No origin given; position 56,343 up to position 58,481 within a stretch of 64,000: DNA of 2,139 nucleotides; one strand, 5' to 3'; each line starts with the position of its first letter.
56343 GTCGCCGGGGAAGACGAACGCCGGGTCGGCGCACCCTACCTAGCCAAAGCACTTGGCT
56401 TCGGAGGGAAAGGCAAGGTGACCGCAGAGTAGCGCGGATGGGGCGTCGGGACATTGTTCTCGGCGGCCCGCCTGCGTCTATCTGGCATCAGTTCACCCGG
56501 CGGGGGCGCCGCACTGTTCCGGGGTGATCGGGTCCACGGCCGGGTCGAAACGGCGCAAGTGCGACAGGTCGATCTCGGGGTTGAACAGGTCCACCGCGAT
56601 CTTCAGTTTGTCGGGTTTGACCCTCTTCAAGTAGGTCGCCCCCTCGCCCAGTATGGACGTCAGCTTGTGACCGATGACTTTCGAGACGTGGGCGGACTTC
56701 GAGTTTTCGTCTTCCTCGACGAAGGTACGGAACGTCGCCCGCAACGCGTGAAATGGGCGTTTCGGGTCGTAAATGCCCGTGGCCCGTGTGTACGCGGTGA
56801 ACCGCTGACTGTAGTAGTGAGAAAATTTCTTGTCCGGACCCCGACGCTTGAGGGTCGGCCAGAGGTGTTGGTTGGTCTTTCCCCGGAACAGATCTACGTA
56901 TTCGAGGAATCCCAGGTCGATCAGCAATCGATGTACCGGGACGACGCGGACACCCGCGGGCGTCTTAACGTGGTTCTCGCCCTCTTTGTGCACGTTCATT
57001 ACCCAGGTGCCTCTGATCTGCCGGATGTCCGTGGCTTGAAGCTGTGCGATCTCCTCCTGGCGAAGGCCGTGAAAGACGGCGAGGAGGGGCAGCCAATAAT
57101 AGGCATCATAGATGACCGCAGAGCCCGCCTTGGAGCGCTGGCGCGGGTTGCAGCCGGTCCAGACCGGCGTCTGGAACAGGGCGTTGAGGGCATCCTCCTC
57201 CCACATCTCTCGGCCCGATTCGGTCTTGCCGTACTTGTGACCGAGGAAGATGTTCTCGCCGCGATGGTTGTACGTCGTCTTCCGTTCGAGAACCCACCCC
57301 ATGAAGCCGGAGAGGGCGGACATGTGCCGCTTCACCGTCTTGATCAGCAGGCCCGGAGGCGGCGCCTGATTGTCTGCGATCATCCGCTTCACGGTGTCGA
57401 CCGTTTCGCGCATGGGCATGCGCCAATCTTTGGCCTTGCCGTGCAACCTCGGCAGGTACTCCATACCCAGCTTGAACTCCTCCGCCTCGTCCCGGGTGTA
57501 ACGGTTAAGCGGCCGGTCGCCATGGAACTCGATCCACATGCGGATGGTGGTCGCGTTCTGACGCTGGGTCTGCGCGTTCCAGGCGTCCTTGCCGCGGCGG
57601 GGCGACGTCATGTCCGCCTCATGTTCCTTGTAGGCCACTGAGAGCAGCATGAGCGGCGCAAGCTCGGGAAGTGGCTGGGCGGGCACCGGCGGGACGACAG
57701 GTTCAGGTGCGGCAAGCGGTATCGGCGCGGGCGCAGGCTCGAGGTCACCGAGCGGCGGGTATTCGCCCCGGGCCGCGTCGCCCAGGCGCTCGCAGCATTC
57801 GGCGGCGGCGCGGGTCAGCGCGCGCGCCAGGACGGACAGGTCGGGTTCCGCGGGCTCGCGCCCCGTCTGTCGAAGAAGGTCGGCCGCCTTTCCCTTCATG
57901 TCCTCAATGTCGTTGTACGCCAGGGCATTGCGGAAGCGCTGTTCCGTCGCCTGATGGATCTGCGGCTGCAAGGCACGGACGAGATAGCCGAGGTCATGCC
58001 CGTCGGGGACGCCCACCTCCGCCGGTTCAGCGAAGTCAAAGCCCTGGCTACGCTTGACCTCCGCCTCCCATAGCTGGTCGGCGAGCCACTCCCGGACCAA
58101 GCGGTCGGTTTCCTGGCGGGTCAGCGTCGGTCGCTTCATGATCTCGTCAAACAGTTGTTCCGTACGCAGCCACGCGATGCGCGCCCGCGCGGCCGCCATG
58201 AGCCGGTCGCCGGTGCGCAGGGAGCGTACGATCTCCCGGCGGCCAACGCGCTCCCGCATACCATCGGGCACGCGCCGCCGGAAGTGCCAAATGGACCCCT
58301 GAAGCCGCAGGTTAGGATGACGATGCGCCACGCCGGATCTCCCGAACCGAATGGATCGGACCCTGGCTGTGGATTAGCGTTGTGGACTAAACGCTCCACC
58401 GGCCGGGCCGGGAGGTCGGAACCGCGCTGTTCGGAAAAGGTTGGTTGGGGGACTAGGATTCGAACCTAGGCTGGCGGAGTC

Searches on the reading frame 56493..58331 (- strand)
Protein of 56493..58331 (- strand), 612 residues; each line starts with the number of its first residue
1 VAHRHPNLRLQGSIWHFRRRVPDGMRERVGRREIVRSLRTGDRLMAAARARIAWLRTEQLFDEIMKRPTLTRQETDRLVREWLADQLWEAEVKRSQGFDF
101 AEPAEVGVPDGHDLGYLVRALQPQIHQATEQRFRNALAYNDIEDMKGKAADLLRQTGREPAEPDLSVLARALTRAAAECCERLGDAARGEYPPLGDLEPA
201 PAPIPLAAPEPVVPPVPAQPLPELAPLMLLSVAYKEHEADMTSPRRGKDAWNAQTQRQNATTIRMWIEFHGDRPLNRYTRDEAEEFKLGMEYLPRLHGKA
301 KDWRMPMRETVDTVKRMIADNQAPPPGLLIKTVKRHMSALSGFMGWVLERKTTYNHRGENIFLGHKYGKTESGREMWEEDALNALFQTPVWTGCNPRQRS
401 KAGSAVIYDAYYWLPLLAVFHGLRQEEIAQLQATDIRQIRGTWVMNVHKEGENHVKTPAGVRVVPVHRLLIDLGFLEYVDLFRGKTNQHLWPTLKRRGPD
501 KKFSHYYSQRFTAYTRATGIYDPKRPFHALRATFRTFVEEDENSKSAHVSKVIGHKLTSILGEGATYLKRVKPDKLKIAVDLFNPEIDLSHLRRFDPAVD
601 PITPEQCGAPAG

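Call 99: search_protein_families(library=pfam, proteins=[window:56493-58331:-], max_evalue=0.001)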
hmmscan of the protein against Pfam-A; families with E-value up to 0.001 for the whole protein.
window:56493-58331:- (612 aa): 1 family
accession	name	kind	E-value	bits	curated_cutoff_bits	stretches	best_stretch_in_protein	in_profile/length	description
PF20172.3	DUF6538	-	2.9e-18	65.7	27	1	8-64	2-58/60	Domain of unknown function (DUF6538)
